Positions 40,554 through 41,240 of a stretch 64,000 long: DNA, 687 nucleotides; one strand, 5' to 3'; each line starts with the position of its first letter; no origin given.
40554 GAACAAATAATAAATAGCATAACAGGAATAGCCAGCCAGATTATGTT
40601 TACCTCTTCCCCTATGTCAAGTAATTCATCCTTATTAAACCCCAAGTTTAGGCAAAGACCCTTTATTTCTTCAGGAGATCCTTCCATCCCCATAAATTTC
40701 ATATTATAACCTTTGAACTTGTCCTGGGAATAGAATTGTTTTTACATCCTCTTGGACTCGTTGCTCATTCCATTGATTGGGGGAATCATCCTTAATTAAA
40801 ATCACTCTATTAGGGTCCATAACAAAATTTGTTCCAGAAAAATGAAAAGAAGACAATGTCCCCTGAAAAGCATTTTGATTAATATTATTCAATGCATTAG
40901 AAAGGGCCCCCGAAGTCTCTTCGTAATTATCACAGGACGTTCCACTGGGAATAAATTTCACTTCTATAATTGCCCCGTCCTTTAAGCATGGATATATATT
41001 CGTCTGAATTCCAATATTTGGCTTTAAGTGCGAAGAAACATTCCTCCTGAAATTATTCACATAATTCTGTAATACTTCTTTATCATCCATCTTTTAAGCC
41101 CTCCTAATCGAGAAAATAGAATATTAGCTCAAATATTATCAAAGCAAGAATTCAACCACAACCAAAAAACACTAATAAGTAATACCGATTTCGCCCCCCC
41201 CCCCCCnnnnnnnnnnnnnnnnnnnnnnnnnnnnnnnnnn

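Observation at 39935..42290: Low-GC island of small membrane and unknown proteins adjacent to class II Fic, bounded by dispersed repeat copies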

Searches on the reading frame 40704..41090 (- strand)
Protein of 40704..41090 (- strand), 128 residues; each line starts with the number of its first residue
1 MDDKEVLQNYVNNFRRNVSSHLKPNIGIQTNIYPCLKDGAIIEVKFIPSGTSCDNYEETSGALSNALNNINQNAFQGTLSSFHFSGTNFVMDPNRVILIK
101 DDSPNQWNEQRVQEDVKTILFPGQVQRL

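Call 7: search_protein_families(library=pfam, proteins=[window:40704-41090:-], max_evalue=0.1)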
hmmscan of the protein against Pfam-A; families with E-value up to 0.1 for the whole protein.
window:40704-41090:- (128 aa): 0 families

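Call 8: search_protein_families(library=padloc, proteins=[window:40704-41090:-], max_evalue=0.1)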
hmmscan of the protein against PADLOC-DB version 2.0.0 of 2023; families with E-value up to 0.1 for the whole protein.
window:40704-41090:- (128 aa): 0 families

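Call 9: search_protein_families(library=ncbifam, proteins=[window:40704-41090:-], max_evalue=0.1)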
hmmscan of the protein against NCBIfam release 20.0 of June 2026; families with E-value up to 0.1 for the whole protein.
window:40704-41090:- (128 aa): 0 families

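Call 10: search_protein_families(library=phrogs, proteins=[window:40704-41090:-], max_evalue=0.1)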
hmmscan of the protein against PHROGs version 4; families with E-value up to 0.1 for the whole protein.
window:40704-41090:- (128 aa): 2 families
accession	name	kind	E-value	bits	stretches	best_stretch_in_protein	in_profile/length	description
phrog_18061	-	unknown function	2.8e-16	61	1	1-124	1-124/125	-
phrog_9841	-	lysis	0.037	15.2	0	50-76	59-85/120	Rz-like spanin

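Call 19: find_homologous_proteins(query=window:40704-41090:-)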
Query window:40704-41090:- (128 aa): 3 proteins with E <= 0.001 among 4 candidates.
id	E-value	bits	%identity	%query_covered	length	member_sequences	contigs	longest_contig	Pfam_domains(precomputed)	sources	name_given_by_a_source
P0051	1.5e-80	285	100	100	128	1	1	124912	-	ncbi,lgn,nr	ncbi:MAG: hypothetical protein JW873_05755 [Candidatus Saganbacteria bacterium]|nr:hypothetical prot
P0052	6.7e-59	215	75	97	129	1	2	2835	-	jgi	jgi:hypothetical protein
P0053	3.5e-26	109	45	92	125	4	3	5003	-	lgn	-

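Call 21: find_encoding_contigs(protein=P0052, flank=6000, max_places=3)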
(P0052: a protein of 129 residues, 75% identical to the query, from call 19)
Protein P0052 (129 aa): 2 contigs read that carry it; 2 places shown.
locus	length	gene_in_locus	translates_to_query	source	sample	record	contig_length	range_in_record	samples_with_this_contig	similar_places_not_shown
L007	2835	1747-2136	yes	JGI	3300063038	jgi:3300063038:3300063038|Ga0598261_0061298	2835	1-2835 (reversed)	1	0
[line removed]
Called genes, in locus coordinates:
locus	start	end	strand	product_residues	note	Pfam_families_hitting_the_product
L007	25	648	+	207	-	PF03853:YjeF_N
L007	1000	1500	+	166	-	PF20385:DUF6680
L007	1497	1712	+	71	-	-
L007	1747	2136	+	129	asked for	-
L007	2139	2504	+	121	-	-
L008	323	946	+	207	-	PF03853:YjeF_N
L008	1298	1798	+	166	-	PF20385:DUF6680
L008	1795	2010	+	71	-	-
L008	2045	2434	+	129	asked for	-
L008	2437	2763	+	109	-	?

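Call 22: find_encoding_contigs(protein=P0053, flank=6000, max_places=3)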
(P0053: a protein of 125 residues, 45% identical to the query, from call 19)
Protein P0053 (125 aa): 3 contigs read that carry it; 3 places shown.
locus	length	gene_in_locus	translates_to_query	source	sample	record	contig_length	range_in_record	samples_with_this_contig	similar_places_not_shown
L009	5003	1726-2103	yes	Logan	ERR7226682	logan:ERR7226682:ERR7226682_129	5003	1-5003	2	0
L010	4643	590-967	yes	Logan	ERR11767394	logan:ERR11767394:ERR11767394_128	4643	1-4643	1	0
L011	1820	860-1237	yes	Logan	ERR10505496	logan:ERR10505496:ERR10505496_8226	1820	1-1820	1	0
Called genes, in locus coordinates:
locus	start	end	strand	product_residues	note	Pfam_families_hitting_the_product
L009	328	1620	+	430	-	PF00817:IMS, PF11799:IMS_C, PF13438:DUF4113 (weak)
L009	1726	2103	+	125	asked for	-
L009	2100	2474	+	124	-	-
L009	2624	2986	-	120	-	-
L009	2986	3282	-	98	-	PF20137:BubE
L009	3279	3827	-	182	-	PF00959:Phage_lysozyme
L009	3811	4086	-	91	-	-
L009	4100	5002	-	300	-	?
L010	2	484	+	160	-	?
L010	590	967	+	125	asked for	-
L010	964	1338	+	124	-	-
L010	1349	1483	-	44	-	-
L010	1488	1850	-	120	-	-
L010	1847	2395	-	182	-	PF00959:Phage_lysozyme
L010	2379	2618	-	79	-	-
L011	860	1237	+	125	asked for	-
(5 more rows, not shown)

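Call 30: search_dna_similar(query=window:40704-41090:-, collection=phages, mode=protein, max_evalue=0.001)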
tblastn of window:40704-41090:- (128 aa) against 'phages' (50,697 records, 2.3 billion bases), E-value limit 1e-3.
No match.

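Call 33: search_dna_similar(query=P0053, collection=phages, mode=protein, max_evalue=0.001)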
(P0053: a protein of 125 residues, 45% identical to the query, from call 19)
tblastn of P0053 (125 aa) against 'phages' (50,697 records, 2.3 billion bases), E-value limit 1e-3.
No match.

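Call 69: predict_structure(alignment_id=A2)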
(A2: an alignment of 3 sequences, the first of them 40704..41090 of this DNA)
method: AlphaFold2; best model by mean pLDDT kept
length: 128 residues; sequences in the alignment: 3
mean_pLDDT: 56.5   pTM: 0.49
mean pLDDT of the five models: 56.5, 55.3, 54.9, 53.3, 52.4
residues with pLDDT >= 90: 0; 70-90: 8; 50-70: 88; < 50: 32
segments of 3 or more residues with pLDDT < 50: 54-59, 71-88, 125-128
pLDDT, mean of each block of 10 residues (from residue 1): 60 68 66 62 66 50 54 42 41 58 53 64 48
secondary structure, 60 per line:
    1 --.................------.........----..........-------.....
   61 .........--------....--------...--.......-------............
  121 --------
elements in order: H3-19 E26-34 E39-48 H56-69 H78-81 E90-92 E95-101 H109-120

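Call 70: search_protein_representatives(alignment_id=A2)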
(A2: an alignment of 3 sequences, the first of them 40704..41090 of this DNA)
Query: 3 sequences, 128 profile positions. Proteins with E-value up to 0.001 (for the whole library): 202; up to 1e-10: 119; up to 1e-30: 12. The best 150 are listed.
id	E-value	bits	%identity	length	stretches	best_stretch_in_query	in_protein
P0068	4.9e-47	175.1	-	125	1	1-122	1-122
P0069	3.0e-41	156.4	-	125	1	1-124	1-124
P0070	1.8e-39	150.6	-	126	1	3-123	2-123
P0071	6.9e-39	148.8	-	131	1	2-126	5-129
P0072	1.9e-37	144.1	-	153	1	1-126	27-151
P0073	9.9e-36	138.6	-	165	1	1-121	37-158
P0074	1.7e-35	137.8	-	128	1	1-123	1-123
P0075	4.7e-34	133.1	-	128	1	3-126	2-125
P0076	6.7e-34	132.6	-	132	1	1-123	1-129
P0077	1.0e-33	132.1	-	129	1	1-123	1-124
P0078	7.5e-31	122.8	-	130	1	1-120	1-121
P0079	1.0e-30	122.4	-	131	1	1-121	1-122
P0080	2.5e-30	121.1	-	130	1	1-126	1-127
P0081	1.8e-29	118.3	-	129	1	1-121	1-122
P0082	2.0e-29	118.2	-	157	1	5-125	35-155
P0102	6.1e-25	103.7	-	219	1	1-121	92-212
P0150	5.9e-15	71.4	-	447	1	5-121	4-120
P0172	1.7e-12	63.5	-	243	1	4-119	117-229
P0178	7.1e-12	61.4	-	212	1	2-122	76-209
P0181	4.0e-11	59.0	-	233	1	4-122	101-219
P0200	5.9e-09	52.0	-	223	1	2-123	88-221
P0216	1.3e-07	47.6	-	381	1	23-117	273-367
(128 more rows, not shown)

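Call 74: search_protein_families(library=pfam, proteins=[P0150, P0216, P0172, P0181, P0200, P0102, P0178, L007:1000-1497:+, L007:1497-1709:+, L009:2100-2471:+], max_evalue=0.05)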
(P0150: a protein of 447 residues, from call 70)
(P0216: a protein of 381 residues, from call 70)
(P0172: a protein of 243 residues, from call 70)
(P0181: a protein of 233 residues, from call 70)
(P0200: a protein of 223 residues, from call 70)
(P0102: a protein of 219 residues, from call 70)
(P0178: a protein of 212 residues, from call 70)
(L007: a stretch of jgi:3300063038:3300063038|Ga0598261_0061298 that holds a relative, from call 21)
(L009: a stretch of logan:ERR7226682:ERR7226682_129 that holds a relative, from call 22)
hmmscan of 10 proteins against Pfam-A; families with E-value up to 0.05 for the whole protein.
P0150 (447 aa): 3 families
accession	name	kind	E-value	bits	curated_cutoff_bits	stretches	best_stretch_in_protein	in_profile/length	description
PF01844.29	HNH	-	1.3e-12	48.1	21.4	1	191-231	4-46/47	HNH endonuclease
PF13391.12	HNH_2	-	0.00031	21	21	1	198-233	11-62/66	HNH endonuclease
PF14279.12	HNH_5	-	0.02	15.2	27.5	1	199-229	13-43/56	HNH endonuclease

P0216 (381 aa): 0 families

P0172 (243 aa): 0 families

P0181 (233 aa): 0 families

P0200 (223 aa): 0 families

P0102 (219 aa): 0 families

P0178 (212 aa): 0 families

L007:1000-1497:+ (166 aa): 1 family
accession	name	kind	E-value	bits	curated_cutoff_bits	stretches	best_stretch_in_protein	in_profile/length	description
PF20385.3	DUF6680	-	9.1e-25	87.7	23.2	1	8-158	6-160/170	Family of unknown function (DUF6680)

L007:1497-1709:+ (71 aa): 1 family
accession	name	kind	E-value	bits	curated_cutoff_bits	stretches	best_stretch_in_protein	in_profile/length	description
PF09266.15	VirDNA-topo-I_N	-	0.032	14.8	25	0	4-23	17-36/58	Viral DNA topoisomerase I, N-terminal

L009:2100-2471:+ (124 aa): 1 family
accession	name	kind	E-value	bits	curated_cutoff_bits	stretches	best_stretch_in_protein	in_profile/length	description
PF19851.4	DUF6326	-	0.0048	17.6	24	1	46-118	15-86/135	Family of unknown function (DUF6326)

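Call 75: search_solved_structures(query=A5, max_evalue=1)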
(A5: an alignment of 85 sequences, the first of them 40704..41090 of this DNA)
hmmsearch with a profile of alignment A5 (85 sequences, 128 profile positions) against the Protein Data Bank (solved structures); distinct sequences matched with E-value up to 1: 2.
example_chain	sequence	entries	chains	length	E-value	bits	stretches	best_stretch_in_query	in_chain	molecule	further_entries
1e4f_T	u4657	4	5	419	0.072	16.2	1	5-73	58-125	CELL DIVISION PROTEIN FTSA | CELL DIVISION PROTEIN FTSA, PUTATIVE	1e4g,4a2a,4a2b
5flz_A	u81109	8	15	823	0.17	15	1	4-53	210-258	SPINDLE POLE BODY COMPONENT SPC97 | Spindle pole body component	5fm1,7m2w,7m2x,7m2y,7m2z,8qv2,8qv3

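Call 79: find_related_loci(query=A6, collection=viral_contigs, flank=6000)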
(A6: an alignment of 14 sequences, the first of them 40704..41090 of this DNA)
Query A6 (128 aa) in viral_contigs; peptide patterns used: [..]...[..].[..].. (x = any residue, [..] = any of these).
11 stretches matched a pattern; 1 encode a relative of the query (tblastn E <= 1e-3); 1 distinct loci.
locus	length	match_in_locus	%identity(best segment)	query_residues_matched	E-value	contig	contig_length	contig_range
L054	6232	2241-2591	39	4-120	4e-29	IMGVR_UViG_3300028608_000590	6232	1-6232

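Call 80: find_related_loci(query=A6, collection=metagenome_contigs, flank=6000)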
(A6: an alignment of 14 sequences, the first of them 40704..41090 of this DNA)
Query A6 (128 aa) in metagenome_contigs; peptide patterns used: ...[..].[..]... (x = any residue, [..] = any of these).
171 stretches matched a pattern; 99 encode a relative of the query (tblastn E <= 1e-3); the best 80 are kept; 80 distinct loci.
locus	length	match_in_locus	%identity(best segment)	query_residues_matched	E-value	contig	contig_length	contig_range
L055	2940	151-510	47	1-120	4e-38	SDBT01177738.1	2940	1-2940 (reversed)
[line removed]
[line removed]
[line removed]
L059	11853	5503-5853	46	6-122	3e-35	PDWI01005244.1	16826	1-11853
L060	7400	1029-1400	44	1-124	8e-35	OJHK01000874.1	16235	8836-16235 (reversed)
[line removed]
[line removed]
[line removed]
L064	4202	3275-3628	43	3-120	5e-33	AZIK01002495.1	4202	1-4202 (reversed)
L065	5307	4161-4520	43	1-120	1e-32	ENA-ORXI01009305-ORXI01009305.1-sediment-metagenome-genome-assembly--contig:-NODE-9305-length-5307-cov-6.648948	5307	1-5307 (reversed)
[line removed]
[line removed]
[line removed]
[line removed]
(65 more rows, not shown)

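Call 85: search_protein_families(library=pfam, alignment_id=A7, max_evalue=0.0001)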
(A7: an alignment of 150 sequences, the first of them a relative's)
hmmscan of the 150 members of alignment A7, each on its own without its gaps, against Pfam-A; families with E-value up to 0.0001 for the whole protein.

A. member 1, L055:1078-1941:+ (288 aa): 1 family
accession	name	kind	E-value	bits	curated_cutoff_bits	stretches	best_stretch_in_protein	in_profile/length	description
PF18863.6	AbiJ_NTD4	-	2.8e-35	122.5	34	1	1-157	1-151/152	AbiJ N-terminal domain 4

B. families by the number of members that match (of 150 scanned): 62 families (the first 25 are shown)
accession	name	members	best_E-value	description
PF10017.15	Methyltransf_33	3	1.2e-113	Histidine-specific methyltransferase, SAM-dependent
PF01965.30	DJ-1_PfpI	3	1.2e-11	DJ-1/PfpI family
PF01653.23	DNA_ligase_aden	2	6.1e-103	NAD-dependent DNA ligase adenylation domain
PF03781.23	FGE-sulfatase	2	1.7e-38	Sulfatase-modifying factor enzyme 1-like domain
PF03120.22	DNA_ligase_OB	2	4.8e-28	NAD-dependent DNA ligase OB-fold domain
PF01934.22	HepT-like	2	1.3e-19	Ribonuclease HepT-like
PF01909.29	NTP_transf_2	2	2e-18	Nucleotidyltransferase domain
PF18765.7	Polbeta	2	3e-13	Polymerase beta, Nucleotidyltransferase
PF13701.12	DDE_Tnp_1_4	1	1.6e-166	Transposase DDE domain group 1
PF02586.19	SRAP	1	9.4e-63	SOS response associated peptidase (SRAP)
PF00563.25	EAL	1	1.1e-48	EAL domain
PF00990.26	GGDEF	1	2.9e-47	Diguanylate cyclase, GGDEF domain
PF18863.6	AbiJ_NTD4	1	2.8e-35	AbiJ N-terminal domain 4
PF01420.25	Methylase_S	1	1.8e-31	Type I restriction modification DNA specificity domain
PF02620.22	YceD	1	1.4e-27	Large ribosomal RNA subunit accumulation protein YceD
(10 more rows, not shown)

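Call 93: search_dna_similar(query=window:40704-41090:-, collection=plasmids, mode=protein, max_evalue=0.001)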
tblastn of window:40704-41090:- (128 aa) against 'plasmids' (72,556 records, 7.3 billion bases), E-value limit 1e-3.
No match.

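Call 95: fold_search(model_id=the predicted structure, library=viral)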
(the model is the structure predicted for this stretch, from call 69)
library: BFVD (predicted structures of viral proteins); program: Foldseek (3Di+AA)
matches with E <= 10: 907; with E <= 0.001: 0
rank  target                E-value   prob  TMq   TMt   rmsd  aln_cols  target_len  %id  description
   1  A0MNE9                9.5e-03  0.98  0.44  0.40   8.3       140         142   13  (no name in the UniProt tables at hand)
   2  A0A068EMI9            1.9e-02  0.95  0.39  0.48   5.9       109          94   14  Uncharacterized protein [Bacillus phage CP-51]
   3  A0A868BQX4            2.4e-02  0.60  0.32  0.14  14.9       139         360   15  (no name in the UniProt tables at hand)
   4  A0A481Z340            2.4e-02  0.47  0.31  0.09  10.0       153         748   15  cyclin-dependent kinase [Pithovirus LCPAC102]
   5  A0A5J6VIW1            2.5e-02  0.63  0.29  0.08   8.8        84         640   14  Uncharacterized protein [Megaviridae environmental sample]
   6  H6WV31                3.9e-02  0.87  0.42  0.50   5.8       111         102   12  RLORF3 [Gallid alphaherpesvirus 2]
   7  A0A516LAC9            5.3e-02  0.15  0.20  0.13  15.4       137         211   15  (no name in the UniProt tables at hand)
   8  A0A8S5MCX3            7.2e-02  0.44  0.35  0.34  13.0       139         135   11  Tail completion protein [Myoviridae sp. ctj9o3]
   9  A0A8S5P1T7            9.9e-02  0.89  0.31  0.31   2.9        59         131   24  Uncharacterized protein [Myoviridae sp. ctLnO19]
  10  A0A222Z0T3            1.1e-01  0.35  0.24  0.39  11.2        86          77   16  Uncharacterized protein [Arthrobacter phage Franzy]
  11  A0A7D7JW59            1.3e-01  0.69  0.43  0.41   8.6       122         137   11  (no name in the UniProt tables at hand)
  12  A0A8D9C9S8            1.3e-01  0.28  0.27  0.33   8.1       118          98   13  Uncharacterized protein [uncultured marine phage]
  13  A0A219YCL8            1.3e-01  0.35  0.30  0.28   6.9       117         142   14  Uncharacterized protein [Aeromonas phage 65.2]
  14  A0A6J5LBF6            1.4e-01  0.21  0.25  0.20  11.4       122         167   12  Uncharacterized protein [uncultured Caudovirales phage]
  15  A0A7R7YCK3            1.6e-01  0.72  0.46  0.52   6.9       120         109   15  Uncharacterized protein [Osugoroshi virus]
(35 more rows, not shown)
